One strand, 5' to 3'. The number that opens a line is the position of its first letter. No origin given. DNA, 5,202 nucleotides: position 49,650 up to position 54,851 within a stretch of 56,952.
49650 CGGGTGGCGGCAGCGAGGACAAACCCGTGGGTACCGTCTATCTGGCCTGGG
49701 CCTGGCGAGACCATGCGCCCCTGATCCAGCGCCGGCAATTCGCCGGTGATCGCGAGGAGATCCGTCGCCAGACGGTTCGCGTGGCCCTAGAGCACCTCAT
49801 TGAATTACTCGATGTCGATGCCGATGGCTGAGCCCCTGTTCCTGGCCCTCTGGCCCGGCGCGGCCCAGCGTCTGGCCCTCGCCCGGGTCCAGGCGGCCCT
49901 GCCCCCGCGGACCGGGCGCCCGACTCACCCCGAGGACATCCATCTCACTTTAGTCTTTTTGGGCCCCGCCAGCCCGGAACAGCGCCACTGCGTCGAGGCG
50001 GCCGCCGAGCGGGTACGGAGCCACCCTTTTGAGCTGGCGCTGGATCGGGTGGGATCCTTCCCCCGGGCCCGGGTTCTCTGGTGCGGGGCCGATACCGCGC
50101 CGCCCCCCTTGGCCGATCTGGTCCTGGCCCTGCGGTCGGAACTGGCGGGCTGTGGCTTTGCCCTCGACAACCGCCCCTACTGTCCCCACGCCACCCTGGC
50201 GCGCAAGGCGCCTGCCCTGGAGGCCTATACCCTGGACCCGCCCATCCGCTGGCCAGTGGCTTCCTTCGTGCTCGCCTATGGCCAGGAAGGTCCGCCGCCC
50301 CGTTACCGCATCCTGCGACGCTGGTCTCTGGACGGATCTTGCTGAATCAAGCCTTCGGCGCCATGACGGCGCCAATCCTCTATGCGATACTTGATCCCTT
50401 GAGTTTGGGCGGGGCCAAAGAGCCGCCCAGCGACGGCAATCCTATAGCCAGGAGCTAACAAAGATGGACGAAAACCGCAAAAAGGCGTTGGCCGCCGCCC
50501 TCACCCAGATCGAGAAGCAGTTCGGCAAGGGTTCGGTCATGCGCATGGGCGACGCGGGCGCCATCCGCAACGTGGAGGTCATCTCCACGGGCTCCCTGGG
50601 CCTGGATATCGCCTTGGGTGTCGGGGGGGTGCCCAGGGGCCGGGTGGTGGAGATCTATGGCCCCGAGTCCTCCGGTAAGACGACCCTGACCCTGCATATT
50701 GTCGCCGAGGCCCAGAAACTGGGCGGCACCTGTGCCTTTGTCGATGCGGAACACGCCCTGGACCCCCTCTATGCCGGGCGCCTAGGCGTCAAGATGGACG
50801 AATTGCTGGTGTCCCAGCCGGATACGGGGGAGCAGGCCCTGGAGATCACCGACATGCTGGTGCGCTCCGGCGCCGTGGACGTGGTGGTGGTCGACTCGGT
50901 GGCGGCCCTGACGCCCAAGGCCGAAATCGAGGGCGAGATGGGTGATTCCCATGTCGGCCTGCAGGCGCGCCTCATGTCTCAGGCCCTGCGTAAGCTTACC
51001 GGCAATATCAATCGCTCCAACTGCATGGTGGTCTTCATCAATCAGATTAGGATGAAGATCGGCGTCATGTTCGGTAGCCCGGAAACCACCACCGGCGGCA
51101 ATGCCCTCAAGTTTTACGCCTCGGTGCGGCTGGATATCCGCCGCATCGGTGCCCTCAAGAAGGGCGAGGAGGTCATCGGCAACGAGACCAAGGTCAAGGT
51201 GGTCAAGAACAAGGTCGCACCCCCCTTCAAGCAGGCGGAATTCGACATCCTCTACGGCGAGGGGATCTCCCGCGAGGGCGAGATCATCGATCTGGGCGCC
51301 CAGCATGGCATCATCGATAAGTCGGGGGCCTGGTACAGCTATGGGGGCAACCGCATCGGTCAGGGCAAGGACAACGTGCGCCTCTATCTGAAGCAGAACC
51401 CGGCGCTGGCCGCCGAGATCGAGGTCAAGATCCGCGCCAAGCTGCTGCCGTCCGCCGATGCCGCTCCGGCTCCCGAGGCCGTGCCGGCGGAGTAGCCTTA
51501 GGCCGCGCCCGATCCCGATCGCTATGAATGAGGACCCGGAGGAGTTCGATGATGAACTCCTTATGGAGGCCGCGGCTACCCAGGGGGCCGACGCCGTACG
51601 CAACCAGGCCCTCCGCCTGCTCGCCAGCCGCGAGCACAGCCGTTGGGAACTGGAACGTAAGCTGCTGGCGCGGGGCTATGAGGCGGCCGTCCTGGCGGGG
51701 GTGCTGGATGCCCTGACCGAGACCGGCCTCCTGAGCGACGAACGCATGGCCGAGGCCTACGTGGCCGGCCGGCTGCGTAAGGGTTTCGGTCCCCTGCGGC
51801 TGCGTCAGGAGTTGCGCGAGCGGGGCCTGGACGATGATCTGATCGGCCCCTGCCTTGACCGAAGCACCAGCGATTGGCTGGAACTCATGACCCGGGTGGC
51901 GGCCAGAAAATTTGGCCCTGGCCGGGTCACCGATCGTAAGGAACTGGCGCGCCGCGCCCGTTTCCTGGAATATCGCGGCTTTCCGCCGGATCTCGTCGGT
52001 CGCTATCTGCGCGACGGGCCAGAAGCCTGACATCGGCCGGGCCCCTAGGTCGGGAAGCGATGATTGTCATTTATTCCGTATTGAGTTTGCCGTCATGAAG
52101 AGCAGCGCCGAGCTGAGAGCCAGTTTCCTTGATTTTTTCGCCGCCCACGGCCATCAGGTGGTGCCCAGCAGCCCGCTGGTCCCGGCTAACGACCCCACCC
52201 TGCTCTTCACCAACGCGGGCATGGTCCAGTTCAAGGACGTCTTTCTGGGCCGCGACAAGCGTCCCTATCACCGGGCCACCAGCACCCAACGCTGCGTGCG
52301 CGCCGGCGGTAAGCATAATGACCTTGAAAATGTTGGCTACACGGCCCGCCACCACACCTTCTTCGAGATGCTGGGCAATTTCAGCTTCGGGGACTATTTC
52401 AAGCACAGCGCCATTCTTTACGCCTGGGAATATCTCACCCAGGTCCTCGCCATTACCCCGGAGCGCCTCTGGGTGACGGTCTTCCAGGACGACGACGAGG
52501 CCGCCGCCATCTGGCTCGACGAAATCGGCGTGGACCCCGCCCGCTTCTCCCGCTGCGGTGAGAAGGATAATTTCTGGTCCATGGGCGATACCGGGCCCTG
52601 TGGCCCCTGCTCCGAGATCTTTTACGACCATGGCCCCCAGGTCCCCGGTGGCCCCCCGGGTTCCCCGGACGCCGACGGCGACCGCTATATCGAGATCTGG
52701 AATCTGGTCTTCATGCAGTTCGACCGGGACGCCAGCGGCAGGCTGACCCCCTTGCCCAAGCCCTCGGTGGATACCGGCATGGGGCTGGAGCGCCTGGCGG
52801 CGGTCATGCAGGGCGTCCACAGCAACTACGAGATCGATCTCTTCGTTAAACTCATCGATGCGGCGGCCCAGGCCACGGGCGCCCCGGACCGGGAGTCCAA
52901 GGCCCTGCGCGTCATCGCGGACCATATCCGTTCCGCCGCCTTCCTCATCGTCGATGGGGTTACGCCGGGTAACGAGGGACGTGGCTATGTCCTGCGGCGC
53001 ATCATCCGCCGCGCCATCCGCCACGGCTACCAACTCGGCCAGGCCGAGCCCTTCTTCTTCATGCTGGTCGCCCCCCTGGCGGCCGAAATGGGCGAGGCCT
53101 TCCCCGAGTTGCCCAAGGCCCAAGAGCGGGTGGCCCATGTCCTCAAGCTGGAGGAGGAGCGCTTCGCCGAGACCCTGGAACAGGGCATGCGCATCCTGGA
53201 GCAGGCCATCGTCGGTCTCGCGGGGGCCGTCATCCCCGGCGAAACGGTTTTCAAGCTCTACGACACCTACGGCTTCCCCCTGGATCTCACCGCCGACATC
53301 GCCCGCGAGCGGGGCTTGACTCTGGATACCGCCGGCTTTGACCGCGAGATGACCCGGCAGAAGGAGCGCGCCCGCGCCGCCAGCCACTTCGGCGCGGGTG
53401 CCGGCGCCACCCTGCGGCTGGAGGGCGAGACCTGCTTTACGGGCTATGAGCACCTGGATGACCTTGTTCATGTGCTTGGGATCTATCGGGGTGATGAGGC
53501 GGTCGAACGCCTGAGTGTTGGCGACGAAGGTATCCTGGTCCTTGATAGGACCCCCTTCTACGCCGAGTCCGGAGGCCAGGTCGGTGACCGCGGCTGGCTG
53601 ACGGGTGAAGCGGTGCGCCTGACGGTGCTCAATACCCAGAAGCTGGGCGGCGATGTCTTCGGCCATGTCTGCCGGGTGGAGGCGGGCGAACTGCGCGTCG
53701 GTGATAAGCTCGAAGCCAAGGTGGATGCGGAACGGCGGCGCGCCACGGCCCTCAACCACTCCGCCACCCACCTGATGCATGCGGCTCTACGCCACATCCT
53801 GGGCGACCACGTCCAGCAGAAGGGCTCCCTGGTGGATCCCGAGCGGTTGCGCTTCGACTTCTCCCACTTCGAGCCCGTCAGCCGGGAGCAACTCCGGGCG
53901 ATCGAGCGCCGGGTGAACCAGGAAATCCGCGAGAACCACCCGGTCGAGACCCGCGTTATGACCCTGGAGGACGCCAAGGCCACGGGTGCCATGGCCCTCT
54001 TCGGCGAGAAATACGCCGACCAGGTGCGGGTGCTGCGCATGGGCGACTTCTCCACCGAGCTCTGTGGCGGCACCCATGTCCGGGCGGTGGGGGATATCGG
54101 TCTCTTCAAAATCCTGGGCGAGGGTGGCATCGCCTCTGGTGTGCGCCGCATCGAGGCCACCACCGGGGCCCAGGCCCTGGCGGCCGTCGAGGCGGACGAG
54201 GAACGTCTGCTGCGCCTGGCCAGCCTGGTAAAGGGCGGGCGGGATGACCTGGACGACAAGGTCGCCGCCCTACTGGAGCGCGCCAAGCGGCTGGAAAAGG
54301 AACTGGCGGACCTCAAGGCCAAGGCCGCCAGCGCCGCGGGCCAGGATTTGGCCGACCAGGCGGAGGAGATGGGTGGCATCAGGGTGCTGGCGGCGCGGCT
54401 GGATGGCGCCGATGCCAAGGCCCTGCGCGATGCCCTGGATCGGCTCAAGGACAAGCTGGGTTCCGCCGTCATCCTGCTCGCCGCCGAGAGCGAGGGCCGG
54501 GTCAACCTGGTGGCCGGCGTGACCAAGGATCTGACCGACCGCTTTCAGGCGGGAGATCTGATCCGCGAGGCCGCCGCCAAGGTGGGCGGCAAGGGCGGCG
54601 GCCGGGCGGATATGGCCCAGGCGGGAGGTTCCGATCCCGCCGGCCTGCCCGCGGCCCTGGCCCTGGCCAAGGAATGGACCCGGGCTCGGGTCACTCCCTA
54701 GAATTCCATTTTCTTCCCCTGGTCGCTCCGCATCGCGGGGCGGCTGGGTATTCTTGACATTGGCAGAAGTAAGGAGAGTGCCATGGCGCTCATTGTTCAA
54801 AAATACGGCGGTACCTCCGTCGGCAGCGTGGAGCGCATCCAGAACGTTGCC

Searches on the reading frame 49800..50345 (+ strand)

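Call 110: search_protein_families(library=pfam, proteins=[window:49800-50345:+], max_evalue=0.0001)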
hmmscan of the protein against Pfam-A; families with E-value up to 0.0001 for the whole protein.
window:49800-50345:+ (181 aa): 2 families
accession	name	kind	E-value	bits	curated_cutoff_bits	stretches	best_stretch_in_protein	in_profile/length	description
PF02834.22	LigT_PEase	-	3e-18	66.2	23.3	1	27-94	11-87/87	LigT like Phosphoesterase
PF13563.12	2_5_RNA_ligase2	-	6.8e-15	55.9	27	1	43-159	24-146/152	2'-5' RNA ligase superfamily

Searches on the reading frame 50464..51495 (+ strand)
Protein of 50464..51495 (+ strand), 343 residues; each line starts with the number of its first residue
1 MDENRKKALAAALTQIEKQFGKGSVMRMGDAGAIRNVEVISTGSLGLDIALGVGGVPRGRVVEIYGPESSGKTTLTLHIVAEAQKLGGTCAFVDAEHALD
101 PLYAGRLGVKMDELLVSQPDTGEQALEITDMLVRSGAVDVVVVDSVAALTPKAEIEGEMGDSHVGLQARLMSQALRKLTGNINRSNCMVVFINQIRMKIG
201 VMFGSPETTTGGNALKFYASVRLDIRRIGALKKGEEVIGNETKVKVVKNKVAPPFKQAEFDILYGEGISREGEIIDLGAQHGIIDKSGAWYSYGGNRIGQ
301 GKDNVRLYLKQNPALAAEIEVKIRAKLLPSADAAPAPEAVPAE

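Call 110: search_protein_families(library=pfam, proteins=[window:50464-51495:+], max_evalue=0.0001)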
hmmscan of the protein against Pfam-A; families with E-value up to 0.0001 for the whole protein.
window:50464-51495:+ (343 aa): 5 families
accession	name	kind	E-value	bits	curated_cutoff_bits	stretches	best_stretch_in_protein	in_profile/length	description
PF00154.27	RecA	-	6.8e-146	485.1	27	1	7-269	1-262/262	recA bacterial DNA recombination protein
PF21096.2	RecA_C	-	8.5e-27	93.5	27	1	272-327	1-56/57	RecA C-terminal domain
PF08423.17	Rad51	-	3.7e-08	33.4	22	1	37-227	5-211/244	Rad51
PF06745.19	ATPase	-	2.3e-07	30.9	26.6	1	41-100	2-61/231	KaiC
PF01637.24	ATPase_2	-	9.6e-05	22.7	33.2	0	61-107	22-68/225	ATPase domain predominantly from Archaea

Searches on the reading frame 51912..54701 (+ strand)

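Call 110: search_protein_families(library=pfam, proteins=[window:51912-54701:+], max_evalue=0.0001)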
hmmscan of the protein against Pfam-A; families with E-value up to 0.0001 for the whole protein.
window:51912-54701:+ (929 aa): 3 families
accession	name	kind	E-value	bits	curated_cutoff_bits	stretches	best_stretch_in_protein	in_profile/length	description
PF01411.24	tRNA-synt_2c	-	1.2e-218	727.6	30.3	1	67-608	1-552/552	tRNA synthetases class II (A)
PF02272.25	DHHA1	-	2.8e-20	73.1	25.9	1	823-923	2-100/102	DHHA1 domain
PF07973.19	tRNA_SAD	-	9.1e-17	61.2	24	1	705-748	1-44/44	Threonyl and Alanyl tRNA synthetase second additional domain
